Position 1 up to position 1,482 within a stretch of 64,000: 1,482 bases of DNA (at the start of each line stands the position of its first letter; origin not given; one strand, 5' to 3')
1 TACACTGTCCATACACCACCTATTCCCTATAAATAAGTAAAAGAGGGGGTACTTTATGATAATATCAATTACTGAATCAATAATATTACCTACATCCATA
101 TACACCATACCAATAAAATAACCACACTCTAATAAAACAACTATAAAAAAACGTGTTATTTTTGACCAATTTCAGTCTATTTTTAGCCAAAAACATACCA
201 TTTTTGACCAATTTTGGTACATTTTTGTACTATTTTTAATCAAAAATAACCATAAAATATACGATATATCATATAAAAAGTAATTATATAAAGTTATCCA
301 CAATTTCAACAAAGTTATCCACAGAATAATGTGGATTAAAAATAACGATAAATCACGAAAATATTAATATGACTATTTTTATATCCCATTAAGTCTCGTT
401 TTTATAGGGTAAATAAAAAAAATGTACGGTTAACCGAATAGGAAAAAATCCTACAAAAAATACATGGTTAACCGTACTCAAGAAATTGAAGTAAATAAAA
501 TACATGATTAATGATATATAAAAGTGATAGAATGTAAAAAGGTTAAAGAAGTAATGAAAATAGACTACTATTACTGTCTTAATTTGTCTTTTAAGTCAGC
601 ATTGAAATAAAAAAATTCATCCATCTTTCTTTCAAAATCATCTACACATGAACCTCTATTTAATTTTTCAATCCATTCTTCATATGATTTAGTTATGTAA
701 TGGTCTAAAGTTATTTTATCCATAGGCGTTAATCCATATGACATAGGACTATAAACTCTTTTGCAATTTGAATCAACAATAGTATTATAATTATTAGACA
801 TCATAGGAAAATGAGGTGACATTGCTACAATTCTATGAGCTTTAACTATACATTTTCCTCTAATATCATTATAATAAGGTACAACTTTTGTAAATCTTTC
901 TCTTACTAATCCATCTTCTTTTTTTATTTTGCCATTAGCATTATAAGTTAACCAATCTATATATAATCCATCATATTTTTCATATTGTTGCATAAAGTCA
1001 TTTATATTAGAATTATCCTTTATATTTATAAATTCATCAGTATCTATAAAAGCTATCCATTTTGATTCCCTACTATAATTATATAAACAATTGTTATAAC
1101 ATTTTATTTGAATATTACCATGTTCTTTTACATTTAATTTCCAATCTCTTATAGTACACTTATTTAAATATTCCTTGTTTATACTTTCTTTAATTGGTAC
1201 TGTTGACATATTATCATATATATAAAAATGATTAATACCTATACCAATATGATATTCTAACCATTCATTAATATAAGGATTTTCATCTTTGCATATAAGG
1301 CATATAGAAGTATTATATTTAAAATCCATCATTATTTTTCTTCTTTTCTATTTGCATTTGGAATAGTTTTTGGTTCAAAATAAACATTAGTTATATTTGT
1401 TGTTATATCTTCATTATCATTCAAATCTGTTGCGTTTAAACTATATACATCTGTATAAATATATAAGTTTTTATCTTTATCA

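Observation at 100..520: Cluster of DnaA boxes and iterons at the window start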

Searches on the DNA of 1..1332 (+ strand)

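Call 16: search_dna_similar(query=window:1-600:+, collection=phages, mode=distant, max_rows=15)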
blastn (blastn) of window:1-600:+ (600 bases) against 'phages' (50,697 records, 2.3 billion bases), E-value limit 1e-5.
No match.

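Call 71: search_rna_families(source=L002, start=10500, end=15000, threshold=evalue, max_evalue=1)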
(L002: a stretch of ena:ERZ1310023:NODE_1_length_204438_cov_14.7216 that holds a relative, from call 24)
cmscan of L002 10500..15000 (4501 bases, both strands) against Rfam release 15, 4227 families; matches with E-value up to 1: 2.
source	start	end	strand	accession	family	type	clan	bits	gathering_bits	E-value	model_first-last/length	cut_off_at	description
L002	12916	12978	-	RF04176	mir-3149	Gene; miRNA;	-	22.2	100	0.98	1-83/83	no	mir-3149 microRNA precursor family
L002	12319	12394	-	RF04235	mir-242_2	Gene; miRNA;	-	20.3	56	0.35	1-81/81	no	mir-242_2 microRNA precursor family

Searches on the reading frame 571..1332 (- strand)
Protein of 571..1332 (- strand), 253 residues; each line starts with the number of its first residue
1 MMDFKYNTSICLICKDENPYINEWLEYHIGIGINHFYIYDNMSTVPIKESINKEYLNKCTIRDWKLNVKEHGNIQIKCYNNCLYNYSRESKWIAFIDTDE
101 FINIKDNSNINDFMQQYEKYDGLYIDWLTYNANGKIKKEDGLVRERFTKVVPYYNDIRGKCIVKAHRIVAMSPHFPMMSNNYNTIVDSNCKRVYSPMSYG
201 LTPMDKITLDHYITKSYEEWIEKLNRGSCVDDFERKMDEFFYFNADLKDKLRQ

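Call 11: search_protein_families(library=pfam, proteins=[window:571-1332:-], max_evalue=0.01)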
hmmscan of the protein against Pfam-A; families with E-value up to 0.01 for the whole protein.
window:571-1332:- (253 aa): 2 families
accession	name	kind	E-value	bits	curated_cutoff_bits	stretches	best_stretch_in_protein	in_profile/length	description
PF01697.33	Glyco_transf_92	-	1e-20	74.8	23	1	20-197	19-196/249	Glycosyltransferase family 92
PF13704.12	Glyco_tranf_2_4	-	9.6e-17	61.7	27.5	1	15-113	1-97/98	Glycosyl transferase family 2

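Call 12: search_protein_families(library=phrogs, proteins=[window:571-1332:-], max_evalue=0.001)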
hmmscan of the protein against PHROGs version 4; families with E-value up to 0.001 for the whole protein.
window:571-1332:- (253 aa): 0 families

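Call 24: find_encoding_contigs(protein=window:571-1332:-, flank=10000, max_places=10)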
Protein window:571-1332:- (253 aa): 24 contigs read that carry it; 3 places shown.
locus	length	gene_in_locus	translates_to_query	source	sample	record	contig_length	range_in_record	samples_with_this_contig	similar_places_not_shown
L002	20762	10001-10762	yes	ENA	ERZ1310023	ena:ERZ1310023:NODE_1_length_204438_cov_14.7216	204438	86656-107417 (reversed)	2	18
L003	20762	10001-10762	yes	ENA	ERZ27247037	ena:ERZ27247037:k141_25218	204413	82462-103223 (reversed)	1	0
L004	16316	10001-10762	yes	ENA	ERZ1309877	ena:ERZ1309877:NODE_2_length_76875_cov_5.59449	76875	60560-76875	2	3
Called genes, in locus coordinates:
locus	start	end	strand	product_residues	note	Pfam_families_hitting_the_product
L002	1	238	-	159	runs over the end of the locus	-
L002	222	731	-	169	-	-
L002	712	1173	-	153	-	-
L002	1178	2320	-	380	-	PF13250:SNIPE, PF10544:T5orf172, PF13455:MUG113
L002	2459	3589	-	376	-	PF12323:HTH_OrfB_IS605, PF01385:OrfB_IS605, PF07282:Cas12f1-like_TNB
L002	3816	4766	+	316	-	-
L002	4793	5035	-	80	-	-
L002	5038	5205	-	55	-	-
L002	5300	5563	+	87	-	-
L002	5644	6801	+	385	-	-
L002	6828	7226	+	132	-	-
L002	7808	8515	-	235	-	-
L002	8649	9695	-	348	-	PF12762:DDE_Tnp_IS1595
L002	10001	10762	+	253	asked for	PF01697:Glyco_transf_92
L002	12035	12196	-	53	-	-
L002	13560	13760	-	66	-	-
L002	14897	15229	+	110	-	-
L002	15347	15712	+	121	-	PF23864:DUF7222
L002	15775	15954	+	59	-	-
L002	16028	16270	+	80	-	-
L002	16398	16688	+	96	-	-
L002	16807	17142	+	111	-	-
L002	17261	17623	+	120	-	-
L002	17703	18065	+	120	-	PF23864:DUF7222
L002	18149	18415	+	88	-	-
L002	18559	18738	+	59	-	-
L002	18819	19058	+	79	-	-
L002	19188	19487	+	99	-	-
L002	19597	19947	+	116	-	-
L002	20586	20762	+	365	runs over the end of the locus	PF10543:ORF6N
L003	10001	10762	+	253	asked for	PF01697:Glyco_transf_92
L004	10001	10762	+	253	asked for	PF01697:Glyco_transf_92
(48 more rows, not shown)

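Call 47: find_related_loci(query=L002:19597-19947:+, collection=viral_contigs, flank=10000)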
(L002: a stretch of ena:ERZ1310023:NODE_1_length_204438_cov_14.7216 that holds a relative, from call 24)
Query L002:19597-19947:+ (116 aa) in viral_contigs; peptide patterns used: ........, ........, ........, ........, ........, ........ (x = any residue, [..] = any of these).
25 stretches matched a pattern; 6 encode a relative of the query (tblastn E <= 1e-3); 6 distinct loci.
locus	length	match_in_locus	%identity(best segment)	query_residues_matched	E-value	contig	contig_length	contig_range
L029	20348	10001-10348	98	1-116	3e-73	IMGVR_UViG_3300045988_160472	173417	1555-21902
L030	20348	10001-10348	97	1-116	7e-72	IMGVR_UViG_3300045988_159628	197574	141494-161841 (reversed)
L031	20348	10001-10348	97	1-116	8e-72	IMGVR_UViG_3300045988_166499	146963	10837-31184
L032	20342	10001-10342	88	3-116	3e-66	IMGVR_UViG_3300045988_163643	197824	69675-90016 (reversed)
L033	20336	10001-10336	50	1-116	1e-28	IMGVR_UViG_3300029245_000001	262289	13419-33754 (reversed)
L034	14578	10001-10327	36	2-109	4e-15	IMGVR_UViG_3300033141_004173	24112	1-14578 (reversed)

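Call 52: search_protein_families(library=pfam, proteins=[L030:10469-10993:+, L030:11243-11854:+, L030:12069-13013:+, L030:13493-13918:+, L030:15127-15528:+, L030:15646-16482:+, L030:16721-17326:+, L030:17610-18251:+, L030:18434-19501:+, L030:19538-20080:+], max_evalue=0.01)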
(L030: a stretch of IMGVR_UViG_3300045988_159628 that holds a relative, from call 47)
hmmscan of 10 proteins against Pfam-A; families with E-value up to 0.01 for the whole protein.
L030:10469-10993:+ (174 aa): 1 family
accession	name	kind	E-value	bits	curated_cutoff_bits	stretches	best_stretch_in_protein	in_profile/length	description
PF00226.36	DnaJ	-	1.7e-08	34.9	27.8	1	13-48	12-51/63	DnaJ domain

L030:11243-11854:+ (203 aa): 1 family
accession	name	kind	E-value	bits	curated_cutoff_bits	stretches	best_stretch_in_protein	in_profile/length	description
PF10543.14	ORF6N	-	2.4e-11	44.2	27.8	1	30-109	8-86/86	ORF6N domain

L030:12069-13013:+ (314 aa): 1 family
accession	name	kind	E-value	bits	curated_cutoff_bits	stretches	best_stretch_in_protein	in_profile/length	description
PF24073.1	DUF7365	-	0.00014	22.4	27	1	130-201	32-100/101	Coiled-coil region of unknown function (DUF7365)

L030:13493-13918:+ (141 aa): 0 families

L030:15127-15528:+ (133 aa): 1 family
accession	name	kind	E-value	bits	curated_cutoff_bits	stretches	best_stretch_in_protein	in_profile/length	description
PF13721.11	SecD-TM1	-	0.0063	17.4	30.5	1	8-90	12-94/103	SecD export protein N-terminal TM region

L030:15646-16482:+ (278 aa): 4 families
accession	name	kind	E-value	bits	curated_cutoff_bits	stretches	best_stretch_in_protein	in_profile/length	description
PF03374.19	ANT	-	3.7e-20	72.7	25.3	1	170-265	3-105/108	Phage antirepressor protein KilAC domain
PF10543.14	ORF6N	-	6e-14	52.5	27.8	1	27-105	8-84/86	ORF6N domain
PF09669.15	Phage_pRha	-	4e-07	31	29.9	1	35-129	5-91/91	Phage regulatory protein Rha (Phage_pRha)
PF02498.22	Bro-N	-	0.00044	21.2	25.6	1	74-125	53-95/96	BRO family, N-terminal domain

L030:16721-17326:+ (201 aa): 0 families

L030:17610-18251:+ (213 aa): 0 families

L030:18434-19501:+ (355 aa): 0 families

L030:19538-20080:+ (180 aa): 0 families

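Call 62: find_related_loci(query=L030:18434-19501:+, collection=viral_contigs, flank=10000)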
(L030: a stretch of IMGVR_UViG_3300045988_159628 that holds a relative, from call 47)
Query L030:18434-19501:+ (355 aa) in viral_contigs; peptide patterns used: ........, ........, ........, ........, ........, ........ (x = any residue, [..] = any of these).
28 stretches matched a pattern; 2 encode a relative of the query (tblastn E <= 1e-3); 2 distinct loci.
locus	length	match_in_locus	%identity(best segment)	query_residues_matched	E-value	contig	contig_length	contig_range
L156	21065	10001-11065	100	1-355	0e+0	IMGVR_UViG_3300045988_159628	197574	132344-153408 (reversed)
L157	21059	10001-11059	95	1-353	0e+0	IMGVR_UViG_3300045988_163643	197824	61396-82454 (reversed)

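Call 64: search_protein_families(library=pfam, proteins=[L156:12302-12889:+, L156:13003-13608:+, L156:15001-15366:+, L156:15410-16060:+, L156:16070-16387:+, L156:16484-17236:+, L156:17333-18118:+, L156:18132-18521:+, L156:18994-19569:+, L156:19591-20154:+], max_evalue=0.01)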
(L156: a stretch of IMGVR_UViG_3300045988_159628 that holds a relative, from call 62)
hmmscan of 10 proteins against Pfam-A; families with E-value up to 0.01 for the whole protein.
L156:12302-12889:+ (195 aa): 0 families

L156:13003-13608:+ (201 aa): 1 family
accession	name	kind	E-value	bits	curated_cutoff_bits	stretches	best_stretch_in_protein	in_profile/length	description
PF10263.15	SprT-like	-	1.1e-07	32.1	25.6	1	17-115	3-95/108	SprT-like family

L156:15001-15366:+ (121 aa): 0 families

L156:15410-16060:+ (216 aa): 0 families

L156:16070-16387:+ (105 aa): 0 families

L156:16484-17236:+ (250 aa): 2 families
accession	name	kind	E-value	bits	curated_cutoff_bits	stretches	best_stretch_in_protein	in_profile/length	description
PF04542.20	Sigma70_r2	-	0.00025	21.2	24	1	31-86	17-68/71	Sigma-70 region 2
PF07453.19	NUMOD1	-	0.00049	20.7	22.8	1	199-226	8-35/37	NUMOD1 domain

L156:17333-18118:+ (261 aa): 5 families
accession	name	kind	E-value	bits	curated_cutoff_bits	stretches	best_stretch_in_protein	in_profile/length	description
PF04542.20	Sigma70_r2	-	4.1e-07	30.1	24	1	33-80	17-65/71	Sigma-70 region 2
PF13518.12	HTH_28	-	0.00017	22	25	1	143-176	5-38/52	Helix-turn-helix domain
PF08281.18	Sigma70_r4_2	-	0.00069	19.7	25.7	1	143-178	18-54/54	Sigma-70, region 4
PF07638.17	Sigma70_ECF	-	0.0031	17.9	21.1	1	87-172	96-173/185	ECF sigma factor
PF11738.13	DUF3298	-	0.0046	18.3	24.1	1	169-235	13-83/84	Protein of unknown function (DUF3298)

L156:18132-18521:+ (129 aa): 0 families

L156:18994-19569:+ (191 aa): 4 families
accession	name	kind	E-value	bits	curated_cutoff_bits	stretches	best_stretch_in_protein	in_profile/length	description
PF04545.22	Sigma70_r4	-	2.1e-06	27.6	24.1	1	143-185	7-50/50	Sigma-70, region 4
PF08281.18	Sigma70_r4_2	-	0.00087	19.3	25.7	1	142-183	12-54/54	Sigma-70, region 4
PF00196.25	GerE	-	0.0053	16.8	23.5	1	141-184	3-46/57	Bacterial regulatory proteins, luxR family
PF07638.17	Sigma70_ECF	-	0.0089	16.4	21.1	0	84-180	94-176/185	ECF sigma factor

L156:19591-20154:+ (187 aa): 1 family
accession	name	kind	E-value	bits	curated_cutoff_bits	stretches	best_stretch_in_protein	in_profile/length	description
PF18346.7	SH3_15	-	3e-05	24.7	24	1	4-49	1-47/67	Mind bomb SH3 repeat domain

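Call 96: find_related_loci(query=L156:19591-20154:+, collection=viral_contigs, flank=10000)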
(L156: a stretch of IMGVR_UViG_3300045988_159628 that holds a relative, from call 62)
Query L156:19591-20154:+ (187 aa) in viral_contigs; peptide patterns used: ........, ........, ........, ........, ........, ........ (x = any residue, [..] = any of these).
38 stretches matched a pattern; 6 encode a relative of the query (tblastn E <= 1e-3); 6 distinct loci.
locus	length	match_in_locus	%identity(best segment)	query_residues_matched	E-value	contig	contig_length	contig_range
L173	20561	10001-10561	100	1-187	5e-123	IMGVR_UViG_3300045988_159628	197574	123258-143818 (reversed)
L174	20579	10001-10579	92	1-187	4e-116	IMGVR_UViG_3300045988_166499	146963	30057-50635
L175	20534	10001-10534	81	1-187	3e-95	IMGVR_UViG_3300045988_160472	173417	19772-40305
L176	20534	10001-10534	75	1-187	3e-86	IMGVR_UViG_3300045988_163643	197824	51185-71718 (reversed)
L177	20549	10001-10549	70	1-187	1e-78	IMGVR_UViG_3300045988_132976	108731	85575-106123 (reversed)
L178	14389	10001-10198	39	1-75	3e-5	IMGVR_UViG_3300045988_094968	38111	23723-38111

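Call 98: search_protein_families(library=pfam, proteins=[L173:11381-12322:+, L173:12481-13371:+, L173:13392-14255:+, L173:14328-15593:+, L173:15674-16006:+, L173:16505-17512:+, L173:17847-18344:+, L173:18427-19485:+], max_evalue=0.01)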
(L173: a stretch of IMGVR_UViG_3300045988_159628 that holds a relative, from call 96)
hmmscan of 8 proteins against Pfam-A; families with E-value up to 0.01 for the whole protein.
L173:11381-12322:+ (313 aa): 4 families
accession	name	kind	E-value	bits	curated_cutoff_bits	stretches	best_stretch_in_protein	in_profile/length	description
PF00589.27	Phage_integrase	-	5.4e-26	91.8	27.1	1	130-297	8-168/172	Phage integrase family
PF02899.23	Phage_int_SAM_1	-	9.3e-06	26.3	22.3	1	17-97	3-82/83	Phage integrase, N-terminal SAM-like domain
PF13495.12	Phage_int_SAM_4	-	1.6e-05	25.7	27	1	20-99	7-83/85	Phage integrase, N-terminal SAM-like domain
PF11917.13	DUF3435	-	0.0043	16.5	25.8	0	231-305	171-248/418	Protein of unknown function (DUF3435)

L173:12481-13371:+ (296 aa): 1 family
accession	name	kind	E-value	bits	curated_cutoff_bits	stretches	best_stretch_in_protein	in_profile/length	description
PF22822.1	MrpR_N_CB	-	3.2e-05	24.9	27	1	8-79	8-76/79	MrpR, N-terminal core-binding domain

L173:13392-14255:+ (287 aa): 2 families
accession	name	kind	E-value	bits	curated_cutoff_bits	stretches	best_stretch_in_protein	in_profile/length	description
PF22822.1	MrpR_N_CB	-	2.2e-07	31.9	27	1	7-74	9-74/79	MrpR, N-terminal core-binding domain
PF02899.23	Phage_int_SAM_1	-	8.6e-05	23.2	22.3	1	9-76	9-78/83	Phage integrase, N-terminal SAM-like domain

L173:14328-15593:+ (421 aa): 3 families
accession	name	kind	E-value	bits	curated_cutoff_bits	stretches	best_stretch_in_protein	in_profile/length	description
PF14743.12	DNA_ligase_OB_2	-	1.3e-14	54.4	28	1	339-412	1-66/66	DNA ligase OB-like domain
PF01068.26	DNA_ligase_A_M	-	2.8e-12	47.2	26.2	1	147-325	14-204/204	ATP dependent DNA ligase domain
PF09414.15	RNA_ligase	-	6.2e-06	26.9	27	1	157-324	5-170/171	RNA ligase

L173:15674-16006:+ (110 aa): 0 families

L173:16505-17512:+ (335 aa): 0 families

L173:17847-18344:+ (165 aa): 2 families
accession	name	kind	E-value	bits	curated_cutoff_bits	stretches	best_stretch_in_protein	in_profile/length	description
PF11645.14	PDDEXK_5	-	0.00044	20.7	26.1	1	61-130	39-111/138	PD-(D/E)XK endonuclease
PF08378.17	NERD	-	0.0033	18.3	22.1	1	22-74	2-56/111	Nuclease-related domain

L173:18427-19485:+ (352 aa): 1 family
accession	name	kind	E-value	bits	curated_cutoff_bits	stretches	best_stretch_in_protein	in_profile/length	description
PF13479.12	AAA_24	-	2.4e-26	93.2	27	1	26-225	2-194/195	AAA domain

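Call 99: find_related_loci(query=L173:18427-19485:+, collection=viral_contigs, flank=10000)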
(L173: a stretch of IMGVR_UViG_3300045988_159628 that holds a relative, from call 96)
Query L173:18427-19485:+ (352 aa) in viral_contigs; peptide patterns used: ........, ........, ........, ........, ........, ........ (x = any residue, [..] = any of these).
9 stretches matched a pattern; 6 encode a relative of the query (tblastn E <= 1e-3); 5 distinct loci.
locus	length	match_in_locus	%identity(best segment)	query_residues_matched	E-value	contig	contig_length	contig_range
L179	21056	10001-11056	100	1-352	0e+0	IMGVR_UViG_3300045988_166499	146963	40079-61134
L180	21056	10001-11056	100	1-352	0e+0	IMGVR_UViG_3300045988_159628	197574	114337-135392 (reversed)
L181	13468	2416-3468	100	1-351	0e+0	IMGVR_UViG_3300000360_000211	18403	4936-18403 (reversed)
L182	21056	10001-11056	99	1-352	0e+0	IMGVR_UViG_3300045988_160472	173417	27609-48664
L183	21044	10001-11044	95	1-348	0e+0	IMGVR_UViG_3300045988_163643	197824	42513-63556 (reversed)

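Call 101: search_protein_families(library=pfam, proteins=[L180:11664-12320:+, L180:12340-13953:+, L180:14022-14684:+, L180:14869-15288:+, L180:15376-16323:+, L180:17093-18241:+, L180:18258-19019:+, L180:20061-20480:+], max_evalue=0.01)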
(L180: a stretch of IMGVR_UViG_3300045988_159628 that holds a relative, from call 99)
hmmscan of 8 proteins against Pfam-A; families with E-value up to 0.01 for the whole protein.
L180:11664-12320:+ (218 aa): 1 family
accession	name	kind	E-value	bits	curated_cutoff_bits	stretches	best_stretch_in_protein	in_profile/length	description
PF01555.25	N6_N4_Mtase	-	5.3e-34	118.5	26.7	1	18-211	33-220/221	DNA methylase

L180:12340-13953:+ (537 aa): 2 families
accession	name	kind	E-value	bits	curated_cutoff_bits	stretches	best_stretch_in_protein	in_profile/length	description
PF02127.20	Peptidase_M18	-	4.9e-52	177.6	24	1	144-535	9-432/432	Aminopeptidase I zinc metalloprotease (M18)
PF05343.19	Peptidase_M42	-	7e-08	32.3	23.2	1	432-530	203-292/292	M42 glutamyl aminopeptidase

L180:14022-14684:+ (220 aa): 4 families
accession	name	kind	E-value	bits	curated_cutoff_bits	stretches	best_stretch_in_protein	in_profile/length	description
PF19062.5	DUF5758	-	7.6e-38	129.1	26.9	1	115-217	2-105/105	Family of unknown function (DUF5758)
PF00805.28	Pentapeptide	-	2.7e-31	107.2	20.2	4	55-92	1-38/40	Pentapeptide repeats (8 copies)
PF13599.13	Pentapeptide_4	-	6e-09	36.3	38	2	48-106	9-67/78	Pentapeptide repeat region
PF13576.12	Pentapeptide_3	-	0.00051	20.6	27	0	60-99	4-46/48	Pentapeptide repeats (9 copies)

L180:14869-15288:+ (139 aa): 2 families
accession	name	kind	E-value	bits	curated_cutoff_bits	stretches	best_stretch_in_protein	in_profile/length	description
PF13786.12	DUF4179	-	0.0014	19.5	30.1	1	4-69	3-68/94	Domain of unknown function (DUF4179)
PF24163.2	HCP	-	0.0043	17.7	27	1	18-105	31-113/169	Head completion protein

L180:15376-16323:+ (315 aa): 1 family
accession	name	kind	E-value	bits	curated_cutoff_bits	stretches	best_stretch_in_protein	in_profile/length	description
PF02086.21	MethyltransfD12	-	1.8e-37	129.9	22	1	47-283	1-231/253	D12 class N6 adenine-specific DNA methyltransferase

L180:17093-18241:+ (382 aa): 2 families
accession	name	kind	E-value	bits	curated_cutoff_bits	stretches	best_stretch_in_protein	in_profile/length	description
PF00128.31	Alpha-amylase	-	7.2e-45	154.5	22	1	28-379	19-386/446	Alpha amylase, catalytic domain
PF14701.12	hDGE_amylase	-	0.0069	16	27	0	27-110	21-112/439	Glycogen debranching enzyme, glucanotransferase domain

L180:18258-19019:+ (253 aa): 1 family
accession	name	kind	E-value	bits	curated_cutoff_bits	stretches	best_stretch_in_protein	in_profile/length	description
PF00847.26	AP2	-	3.2e-07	31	33.3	1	179-226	3-53/54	AP2 domain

L180:20061-20480:+ (139 aa): 0 families
